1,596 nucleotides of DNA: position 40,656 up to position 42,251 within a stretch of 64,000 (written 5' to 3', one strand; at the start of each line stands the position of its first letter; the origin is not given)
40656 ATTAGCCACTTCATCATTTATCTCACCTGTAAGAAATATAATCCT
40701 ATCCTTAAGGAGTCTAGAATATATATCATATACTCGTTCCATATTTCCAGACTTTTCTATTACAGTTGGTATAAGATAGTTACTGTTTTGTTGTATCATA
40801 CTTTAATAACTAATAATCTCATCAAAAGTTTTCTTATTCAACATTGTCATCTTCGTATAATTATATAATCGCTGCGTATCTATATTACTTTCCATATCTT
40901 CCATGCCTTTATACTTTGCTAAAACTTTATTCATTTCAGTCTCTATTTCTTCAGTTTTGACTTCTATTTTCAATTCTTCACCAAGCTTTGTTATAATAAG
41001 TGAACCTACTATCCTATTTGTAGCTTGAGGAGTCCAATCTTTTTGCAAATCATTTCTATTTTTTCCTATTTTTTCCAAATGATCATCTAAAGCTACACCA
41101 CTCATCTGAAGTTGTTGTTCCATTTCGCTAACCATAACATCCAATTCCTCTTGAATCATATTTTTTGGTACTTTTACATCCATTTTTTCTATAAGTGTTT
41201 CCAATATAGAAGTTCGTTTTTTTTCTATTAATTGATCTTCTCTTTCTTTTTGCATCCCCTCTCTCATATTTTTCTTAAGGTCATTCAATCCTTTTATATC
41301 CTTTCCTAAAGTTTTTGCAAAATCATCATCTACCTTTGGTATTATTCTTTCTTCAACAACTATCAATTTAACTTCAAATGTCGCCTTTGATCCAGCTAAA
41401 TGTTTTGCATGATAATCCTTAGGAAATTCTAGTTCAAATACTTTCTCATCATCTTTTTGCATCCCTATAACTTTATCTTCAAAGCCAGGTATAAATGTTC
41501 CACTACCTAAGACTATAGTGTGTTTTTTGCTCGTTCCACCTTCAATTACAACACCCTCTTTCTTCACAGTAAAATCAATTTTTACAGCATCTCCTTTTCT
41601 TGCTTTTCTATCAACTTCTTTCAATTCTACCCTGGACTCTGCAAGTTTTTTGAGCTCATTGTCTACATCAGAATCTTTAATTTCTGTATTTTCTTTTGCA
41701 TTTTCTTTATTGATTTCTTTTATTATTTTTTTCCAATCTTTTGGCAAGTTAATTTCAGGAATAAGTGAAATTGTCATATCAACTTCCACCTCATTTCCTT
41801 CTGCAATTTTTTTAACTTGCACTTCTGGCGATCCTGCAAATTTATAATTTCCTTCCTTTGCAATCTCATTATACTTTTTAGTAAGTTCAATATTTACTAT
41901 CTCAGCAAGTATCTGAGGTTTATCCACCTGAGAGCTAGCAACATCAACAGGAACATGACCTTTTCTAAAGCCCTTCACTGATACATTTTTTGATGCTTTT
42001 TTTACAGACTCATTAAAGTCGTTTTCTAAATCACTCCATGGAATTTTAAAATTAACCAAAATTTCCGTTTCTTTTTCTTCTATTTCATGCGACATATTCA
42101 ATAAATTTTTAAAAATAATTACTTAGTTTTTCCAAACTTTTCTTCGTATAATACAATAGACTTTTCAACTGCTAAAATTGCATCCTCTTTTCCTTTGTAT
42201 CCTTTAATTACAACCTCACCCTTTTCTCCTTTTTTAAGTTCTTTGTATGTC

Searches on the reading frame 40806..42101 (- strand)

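Call 58: search_protein_families(library=pfam, proteins=[window:40806-42101:-], max_evalue=0.00001)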
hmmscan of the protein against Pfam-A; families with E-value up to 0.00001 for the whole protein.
window:40806-42101:- (432 aa): 3 families
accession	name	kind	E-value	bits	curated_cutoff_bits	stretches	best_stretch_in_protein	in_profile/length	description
PF05697.18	Trigger_N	-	7.4e-27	94.8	22.2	1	3-153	1-144/144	Bacterial trigger factor protein (TF)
PF05698.19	Trigger_C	-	1.4e-26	93.9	22.7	1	272-430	2-161/162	Bacterial trigger factor protein (TF) C-terminus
PF00254.34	FKBP_C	-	3.9e-14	53.2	21.1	1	164-247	2-94/94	FKBP-type peptidyl-prolyl cis-trans isomerase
